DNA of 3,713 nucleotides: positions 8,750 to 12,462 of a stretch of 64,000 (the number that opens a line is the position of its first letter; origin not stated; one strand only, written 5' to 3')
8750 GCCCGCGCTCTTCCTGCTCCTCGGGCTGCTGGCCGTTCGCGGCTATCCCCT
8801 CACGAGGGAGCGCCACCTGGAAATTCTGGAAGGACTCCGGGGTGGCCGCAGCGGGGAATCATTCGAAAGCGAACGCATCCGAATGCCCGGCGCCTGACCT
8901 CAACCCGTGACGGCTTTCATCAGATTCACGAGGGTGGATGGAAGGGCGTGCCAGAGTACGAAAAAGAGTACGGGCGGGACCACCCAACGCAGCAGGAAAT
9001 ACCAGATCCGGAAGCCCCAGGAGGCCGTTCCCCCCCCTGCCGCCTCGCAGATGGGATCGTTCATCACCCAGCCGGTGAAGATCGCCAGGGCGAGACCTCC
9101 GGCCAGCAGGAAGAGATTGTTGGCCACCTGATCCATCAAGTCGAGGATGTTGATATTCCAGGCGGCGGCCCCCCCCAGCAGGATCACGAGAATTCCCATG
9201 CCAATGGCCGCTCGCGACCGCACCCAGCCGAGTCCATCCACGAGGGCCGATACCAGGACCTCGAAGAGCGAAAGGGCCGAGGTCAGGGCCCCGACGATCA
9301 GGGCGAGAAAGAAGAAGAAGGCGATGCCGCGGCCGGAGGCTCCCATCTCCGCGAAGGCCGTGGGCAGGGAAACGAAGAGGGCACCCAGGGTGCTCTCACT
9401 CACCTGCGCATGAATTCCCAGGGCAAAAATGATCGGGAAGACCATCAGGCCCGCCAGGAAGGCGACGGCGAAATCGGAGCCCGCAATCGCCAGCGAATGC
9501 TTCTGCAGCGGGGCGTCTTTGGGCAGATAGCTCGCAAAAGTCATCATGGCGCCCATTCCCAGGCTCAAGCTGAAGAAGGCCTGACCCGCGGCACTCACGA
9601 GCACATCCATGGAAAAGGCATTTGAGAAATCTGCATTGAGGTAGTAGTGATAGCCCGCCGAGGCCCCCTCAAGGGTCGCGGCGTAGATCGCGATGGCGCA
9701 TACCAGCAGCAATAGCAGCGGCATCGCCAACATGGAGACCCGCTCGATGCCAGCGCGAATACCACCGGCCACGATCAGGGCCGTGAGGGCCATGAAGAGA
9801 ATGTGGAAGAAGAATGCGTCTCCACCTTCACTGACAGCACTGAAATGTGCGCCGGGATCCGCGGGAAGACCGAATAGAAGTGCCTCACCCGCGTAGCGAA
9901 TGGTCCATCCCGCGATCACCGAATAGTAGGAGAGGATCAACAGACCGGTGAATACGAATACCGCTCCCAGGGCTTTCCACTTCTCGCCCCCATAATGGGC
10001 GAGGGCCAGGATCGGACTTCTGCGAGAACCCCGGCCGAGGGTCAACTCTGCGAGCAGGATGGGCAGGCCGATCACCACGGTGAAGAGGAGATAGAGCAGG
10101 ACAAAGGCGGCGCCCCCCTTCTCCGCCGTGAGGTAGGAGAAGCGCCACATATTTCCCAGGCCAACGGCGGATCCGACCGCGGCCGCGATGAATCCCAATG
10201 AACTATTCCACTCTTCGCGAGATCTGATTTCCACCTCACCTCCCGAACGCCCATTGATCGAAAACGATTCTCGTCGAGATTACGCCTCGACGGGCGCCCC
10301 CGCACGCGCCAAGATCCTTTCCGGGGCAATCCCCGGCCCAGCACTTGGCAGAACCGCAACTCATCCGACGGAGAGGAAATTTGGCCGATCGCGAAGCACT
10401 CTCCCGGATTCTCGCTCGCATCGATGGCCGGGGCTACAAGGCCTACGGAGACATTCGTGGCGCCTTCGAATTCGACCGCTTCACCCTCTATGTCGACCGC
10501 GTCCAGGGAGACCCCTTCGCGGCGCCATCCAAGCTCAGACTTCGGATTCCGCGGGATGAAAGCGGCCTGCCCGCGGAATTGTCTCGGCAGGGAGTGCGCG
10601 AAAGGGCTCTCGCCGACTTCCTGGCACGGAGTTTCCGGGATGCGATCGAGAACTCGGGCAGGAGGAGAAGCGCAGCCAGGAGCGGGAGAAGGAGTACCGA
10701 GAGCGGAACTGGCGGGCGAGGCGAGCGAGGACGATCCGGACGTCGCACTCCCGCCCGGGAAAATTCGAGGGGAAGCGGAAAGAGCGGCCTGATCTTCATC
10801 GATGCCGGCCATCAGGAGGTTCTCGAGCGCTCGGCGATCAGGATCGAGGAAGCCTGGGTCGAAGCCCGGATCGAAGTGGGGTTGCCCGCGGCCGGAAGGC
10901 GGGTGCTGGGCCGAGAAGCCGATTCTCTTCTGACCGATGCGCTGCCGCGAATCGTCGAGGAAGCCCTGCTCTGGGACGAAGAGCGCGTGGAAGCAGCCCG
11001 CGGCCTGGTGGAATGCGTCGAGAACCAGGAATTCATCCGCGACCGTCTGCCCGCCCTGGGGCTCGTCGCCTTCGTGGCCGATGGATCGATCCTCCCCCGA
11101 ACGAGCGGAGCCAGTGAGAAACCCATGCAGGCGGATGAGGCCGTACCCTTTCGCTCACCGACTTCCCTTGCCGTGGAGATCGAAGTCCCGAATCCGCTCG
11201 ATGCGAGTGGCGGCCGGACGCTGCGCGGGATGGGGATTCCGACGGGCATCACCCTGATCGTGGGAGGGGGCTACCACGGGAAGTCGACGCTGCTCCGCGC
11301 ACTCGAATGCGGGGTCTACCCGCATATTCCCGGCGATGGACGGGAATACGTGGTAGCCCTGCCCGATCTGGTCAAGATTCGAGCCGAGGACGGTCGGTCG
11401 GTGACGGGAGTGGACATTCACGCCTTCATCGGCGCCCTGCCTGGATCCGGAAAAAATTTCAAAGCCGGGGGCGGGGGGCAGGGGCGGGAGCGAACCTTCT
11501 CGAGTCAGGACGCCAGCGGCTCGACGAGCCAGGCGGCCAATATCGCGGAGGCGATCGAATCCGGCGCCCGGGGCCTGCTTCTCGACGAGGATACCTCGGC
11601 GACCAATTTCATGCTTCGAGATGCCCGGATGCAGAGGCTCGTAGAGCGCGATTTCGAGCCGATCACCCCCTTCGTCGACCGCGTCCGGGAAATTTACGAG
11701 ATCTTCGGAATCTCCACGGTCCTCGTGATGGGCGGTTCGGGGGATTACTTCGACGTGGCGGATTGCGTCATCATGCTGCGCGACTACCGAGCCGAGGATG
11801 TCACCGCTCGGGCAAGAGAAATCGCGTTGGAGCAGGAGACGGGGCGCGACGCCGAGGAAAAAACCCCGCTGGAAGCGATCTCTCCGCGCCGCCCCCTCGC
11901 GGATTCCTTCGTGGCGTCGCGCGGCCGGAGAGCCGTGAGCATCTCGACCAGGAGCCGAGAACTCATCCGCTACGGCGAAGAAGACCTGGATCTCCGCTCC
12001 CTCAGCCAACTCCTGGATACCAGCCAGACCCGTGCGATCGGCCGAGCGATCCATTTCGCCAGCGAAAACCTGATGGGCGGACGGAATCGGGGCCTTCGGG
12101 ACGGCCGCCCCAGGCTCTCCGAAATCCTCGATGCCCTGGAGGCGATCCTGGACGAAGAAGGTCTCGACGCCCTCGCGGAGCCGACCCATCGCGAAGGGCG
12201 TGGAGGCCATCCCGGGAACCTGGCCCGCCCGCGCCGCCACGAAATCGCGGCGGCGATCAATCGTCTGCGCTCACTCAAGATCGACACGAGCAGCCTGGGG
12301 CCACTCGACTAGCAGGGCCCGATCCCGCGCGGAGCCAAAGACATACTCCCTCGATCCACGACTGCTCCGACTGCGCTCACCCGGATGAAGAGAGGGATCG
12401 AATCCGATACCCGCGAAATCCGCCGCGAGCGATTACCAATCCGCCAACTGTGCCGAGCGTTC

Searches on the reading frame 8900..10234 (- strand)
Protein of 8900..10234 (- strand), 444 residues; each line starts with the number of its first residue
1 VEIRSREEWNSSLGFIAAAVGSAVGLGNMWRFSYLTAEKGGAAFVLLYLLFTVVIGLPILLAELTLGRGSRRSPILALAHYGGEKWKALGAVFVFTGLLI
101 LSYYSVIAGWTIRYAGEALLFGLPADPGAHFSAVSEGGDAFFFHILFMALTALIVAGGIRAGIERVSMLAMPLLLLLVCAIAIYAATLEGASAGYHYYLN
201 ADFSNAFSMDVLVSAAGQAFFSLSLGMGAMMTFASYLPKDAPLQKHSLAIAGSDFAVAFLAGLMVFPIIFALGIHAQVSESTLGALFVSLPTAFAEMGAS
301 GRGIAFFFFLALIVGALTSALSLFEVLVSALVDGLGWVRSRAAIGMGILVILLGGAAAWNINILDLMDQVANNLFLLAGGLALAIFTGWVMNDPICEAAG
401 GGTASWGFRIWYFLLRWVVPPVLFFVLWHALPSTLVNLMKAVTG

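Call 91: search_protein_families(library=pfam, proteins=[window:8900-10234:-], max_evalue=0.0001)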
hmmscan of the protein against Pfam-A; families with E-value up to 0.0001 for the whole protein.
window:8900-10234:- (444 aa): 1 family
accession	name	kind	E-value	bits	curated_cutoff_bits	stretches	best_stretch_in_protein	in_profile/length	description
PF00209.24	SNF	-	2.9e-49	168.6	27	2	146-398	182-448/524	Sodium:neurotransmitter symporter family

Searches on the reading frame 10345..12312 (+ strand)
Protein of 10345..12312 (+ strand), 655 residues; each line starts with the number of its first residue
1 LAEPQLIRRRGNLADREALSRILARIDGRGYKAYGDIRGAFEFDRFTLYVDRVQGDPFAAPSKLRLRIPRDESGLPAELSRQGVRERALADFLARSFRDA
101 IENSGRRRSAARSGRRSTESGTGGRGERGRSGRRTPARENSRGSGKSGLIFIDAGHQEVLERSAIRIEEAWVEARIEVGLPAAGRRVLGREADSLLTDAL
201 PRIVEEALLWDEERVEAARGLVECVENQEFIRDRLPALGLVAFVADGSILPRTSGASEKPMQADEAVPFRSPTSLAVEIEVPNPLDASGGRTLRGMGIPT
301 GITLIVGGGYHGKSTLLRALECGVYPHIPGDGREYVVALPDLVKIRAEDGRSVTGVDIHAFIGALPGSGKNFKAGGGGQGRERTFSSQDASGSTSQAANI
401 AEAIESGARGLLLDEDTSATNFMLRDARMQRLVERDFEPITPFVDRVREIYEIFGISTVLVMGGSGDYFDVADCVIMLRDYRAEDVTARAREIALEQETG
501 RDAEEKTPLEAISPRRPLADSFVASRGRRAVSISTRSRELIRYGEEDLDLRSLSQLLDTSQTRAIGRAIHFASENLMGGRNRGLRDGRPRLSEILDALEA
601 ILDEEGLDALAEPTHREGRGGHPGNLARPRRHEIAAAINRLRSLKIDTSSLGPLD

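Call 91: search_protein_families(library=pfam, proteins=[window:10345-12312:+], max_evalue=0.0001)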
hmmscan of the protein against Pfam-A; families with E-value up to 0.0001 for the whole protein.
window:10345-12312:+ (655 aa): 3 families
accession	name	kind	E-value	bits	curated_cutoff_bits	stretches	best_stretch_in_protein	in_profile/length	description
PF09818.15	ABC_ATPase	-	1.1e-114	382.7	23.2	1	219-513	6-281/283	P-loop domain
PF20446.3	ABC_N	-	8.6e-49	166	26.5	2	17-112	2-97/162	ATPase of the ABC class N-terminal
PF21117.3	MRB1590_C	-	2.8e-27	95.8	27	1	533-646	2-101/102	MRB1590 C-terminal domain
